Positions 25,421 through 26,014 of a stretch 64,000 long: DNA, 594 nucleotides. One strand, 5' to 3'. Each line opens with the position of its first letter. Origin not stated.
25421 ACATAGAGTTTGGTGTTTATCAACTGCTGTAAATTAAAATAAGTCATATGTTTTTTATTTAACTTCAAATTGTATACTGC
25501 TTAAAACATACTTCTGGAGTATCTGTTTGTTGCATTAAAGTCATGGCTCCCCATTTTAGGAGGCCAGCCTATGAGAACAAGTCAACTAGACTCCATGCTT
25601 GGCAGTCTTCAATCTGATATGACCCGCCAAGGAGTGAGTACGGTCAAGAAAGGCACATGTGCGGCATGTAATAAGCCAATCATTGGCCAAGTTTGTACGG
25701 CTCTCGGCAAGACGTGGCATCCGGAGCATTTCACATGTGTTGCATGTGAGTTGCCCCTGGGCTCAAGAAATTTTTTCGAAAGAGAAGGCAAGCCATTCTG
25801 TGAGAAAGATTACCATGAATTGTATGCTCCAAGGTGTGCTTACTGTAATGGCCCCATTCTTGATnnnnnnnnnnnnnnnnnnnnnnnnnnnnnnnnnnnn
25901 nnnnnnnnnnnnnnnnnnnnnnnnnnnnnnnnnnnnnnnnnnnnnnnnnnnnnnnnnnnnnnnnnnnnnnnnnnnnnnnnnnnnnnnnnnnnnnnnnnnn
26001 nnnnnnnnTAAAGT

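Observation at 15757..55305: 117-bp hairpin-containing satellite arrayed in introns of three unrelated genes, with a fragment forming the PPP4C splice donor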

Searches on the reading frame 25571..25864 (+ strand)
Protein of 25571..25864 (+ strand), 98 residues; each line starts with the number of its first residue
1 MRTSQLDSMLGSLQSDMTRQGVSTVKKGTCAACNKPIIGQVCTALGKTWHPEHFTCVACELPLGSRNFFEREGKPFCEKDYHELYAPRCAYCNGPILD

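Call 17: find_homologous_proteins(query=window:25571-25864:+)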
Query seq(98 aa) (98 aa): 159 proteins with E <= 0.001 among 159 candidates; the best 120 are listed.
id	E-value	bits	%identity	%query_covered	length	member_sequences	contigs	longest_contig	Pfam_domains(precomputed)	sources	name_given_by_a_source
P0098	6.9e-64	230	100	100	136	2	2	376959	PF00412.29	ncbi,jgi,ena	jgi:paxillin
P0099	8.6e-63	227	98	100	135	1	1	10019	PF00412.29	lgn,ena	-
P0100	2.2e-62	225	96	100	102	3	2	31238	PF00412.29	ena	-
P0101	3.3e-62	225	97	100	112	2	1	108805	PF00412.29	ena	-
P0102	5.3e-62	224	96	100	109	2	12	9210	PF00412.29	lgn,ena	-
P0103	7.9e-62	223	96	100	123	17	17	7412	PF00412.29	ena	-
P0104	1.4e-57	210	90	100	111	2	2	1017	PF00412.29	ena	-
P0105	2.5e-57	209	90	100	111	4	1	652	PF00412.29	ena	-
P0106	3.5e-55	202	85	99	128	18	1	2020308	PF00412.29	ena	-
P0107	5.9e-55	201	85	99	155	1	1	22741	PF00412.29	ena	-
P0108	6.3e-55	201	85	99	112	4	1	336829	PF00412.29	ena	-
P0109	8.4e-55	201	85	99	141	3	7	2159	PF00412.29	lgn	-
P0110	3.0e-54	199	84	99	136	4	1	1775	PF00412.29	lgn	-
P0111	1.1e-53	197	84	99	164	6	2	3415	PF00412.29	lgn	-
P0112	1.1e-53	197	84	99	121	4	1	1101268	PF00412.29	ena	-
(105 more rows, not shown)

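Call 18: find_encoding_contigs(protein=P0098, flank=10000, max_places=6)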
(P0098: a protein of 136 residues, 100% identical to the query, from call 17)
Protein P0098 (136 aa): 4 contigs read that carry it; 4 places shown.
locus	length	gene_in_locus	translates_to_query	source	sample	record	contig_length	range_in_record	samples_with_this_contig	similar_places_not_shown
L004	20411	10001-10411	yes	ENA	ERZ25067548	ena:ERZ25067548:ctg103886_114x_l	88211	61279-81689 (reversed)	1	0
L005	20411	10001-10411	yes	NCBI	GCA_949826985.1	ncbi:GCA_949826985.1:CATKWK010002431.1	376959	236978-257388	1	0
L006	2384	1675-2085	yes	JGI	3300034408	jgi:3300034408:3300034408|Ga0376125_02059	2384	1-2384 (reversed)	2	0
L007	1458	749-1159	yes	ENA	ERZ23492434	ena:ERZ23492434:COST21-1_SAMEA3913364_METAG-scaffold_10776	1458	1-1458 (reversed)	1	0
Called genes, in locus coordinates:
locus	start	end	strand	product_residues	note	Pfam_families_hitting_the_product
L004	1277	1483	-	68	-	-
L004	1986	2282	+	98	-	PF05470:eIF-3c_N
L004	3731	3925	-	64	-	-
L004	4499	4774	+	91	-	-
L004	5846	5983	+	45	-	-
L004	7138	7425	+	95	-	-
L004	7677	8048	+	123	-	-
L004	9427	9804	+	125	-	PF03535:Paxillin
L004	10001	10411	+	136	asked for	PF00412:LIM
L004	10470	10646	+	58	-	-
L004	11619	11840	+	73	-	-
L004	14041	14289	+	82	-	-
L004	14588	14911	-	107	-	PF00149:Metallophos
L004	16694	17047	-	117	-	-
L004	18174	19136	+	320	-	-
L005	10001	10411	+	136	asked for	PF00412:LIM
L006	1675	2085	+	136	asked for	PF00412:LIM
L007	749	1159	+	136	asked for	PF00412:LIM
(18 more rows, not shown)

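Call 19: list_cluster_members(proteins=[P0098, P0101, P0106])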
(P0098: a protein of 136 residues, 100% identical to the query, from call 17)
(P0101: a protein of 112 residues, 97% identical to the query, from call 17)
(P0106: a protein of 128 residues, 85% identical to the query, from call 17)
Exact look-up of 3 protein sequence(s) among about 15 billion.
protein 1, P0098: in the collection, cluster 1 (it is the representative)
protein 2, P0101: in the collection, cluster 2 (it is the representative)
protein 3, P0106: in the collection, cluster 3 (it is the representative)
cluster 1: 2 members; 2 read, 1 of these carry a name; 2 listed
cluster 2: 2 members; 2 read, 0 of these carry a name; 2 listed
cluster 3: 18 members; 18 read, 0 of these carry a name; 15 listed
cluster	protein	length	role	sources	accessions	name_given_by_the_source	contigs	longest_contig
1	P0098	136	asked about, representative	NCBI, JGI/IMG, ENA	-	paxillin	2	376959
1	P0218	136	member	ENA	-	-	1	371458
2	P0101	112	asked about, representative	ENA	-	-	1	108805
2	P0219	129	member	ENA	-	-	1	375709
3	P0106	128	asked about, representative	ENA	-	-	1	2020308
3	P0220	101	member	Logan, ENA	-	-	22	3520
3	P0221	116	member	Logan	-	-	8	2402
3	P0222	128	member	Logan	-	-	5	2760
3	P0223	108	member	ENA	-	-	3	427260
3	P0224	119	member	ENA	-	-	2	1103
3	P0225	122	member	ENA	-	-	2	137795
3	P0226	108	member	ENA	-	-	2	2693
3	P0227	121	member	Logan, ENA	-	-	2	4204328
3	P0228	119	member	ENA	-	-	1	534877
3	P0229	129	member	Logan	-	-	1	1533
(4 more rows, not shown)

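Call 60: find_encoding_contigs(protein=P0100, flank=10000, max_places=3)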
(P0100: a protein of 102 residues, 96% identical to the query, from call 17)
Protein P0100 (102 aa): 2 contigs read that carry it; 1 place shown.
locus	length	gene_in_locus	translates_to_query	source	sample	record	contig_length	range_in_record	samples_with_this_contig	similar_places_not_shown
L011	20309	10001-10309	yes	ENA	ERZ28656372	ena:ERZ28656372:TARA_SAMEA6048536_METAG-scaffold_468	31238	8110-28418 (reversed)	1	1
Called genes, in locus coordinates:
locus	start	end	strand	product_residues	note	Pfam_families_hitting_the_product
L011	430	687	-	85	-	-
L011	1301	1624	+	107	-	-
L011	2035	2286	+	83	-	-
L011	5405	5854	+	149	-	PF03535:Paxillin (faint)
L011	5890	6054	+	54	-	-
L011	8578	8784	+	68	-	-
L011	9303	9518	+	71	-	PF03535:Paxillin (weak)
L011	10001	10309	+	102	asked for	PF00412:LIM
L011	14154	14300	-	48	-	-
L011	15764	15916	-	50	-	-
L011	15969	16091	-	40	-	-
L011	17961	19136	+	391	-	PF00917:MATH, PF22486:MATH_2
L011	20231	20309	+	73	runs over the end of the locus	-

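Call 61: find_encoding_contigs(protein=P0106, flank=10000, max_places=2)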
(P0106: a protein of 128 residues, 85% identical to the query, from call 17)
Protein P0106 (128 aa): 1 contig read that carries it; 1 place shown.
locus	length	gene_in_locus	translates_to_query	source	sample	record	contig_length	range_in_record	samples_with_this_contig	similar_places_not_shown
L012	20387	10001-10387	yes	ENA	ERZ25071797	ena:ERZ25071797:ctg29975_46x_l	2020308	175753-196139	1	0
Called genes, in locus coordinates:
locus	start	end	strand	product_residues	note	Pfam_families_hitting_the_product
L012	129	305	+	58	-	-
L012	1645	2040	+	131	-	-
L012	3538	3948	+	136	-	-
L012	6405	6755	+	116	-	-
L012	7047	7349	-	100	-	-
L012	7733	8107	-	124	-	-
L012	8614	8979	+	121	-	PF03535:Paxillin (weak)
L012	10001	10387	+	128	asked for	PF00412:LIM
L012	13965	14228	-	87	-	-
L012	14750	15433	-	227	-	PF00078:RVT_1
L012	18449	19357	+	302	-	PF04819:DUF716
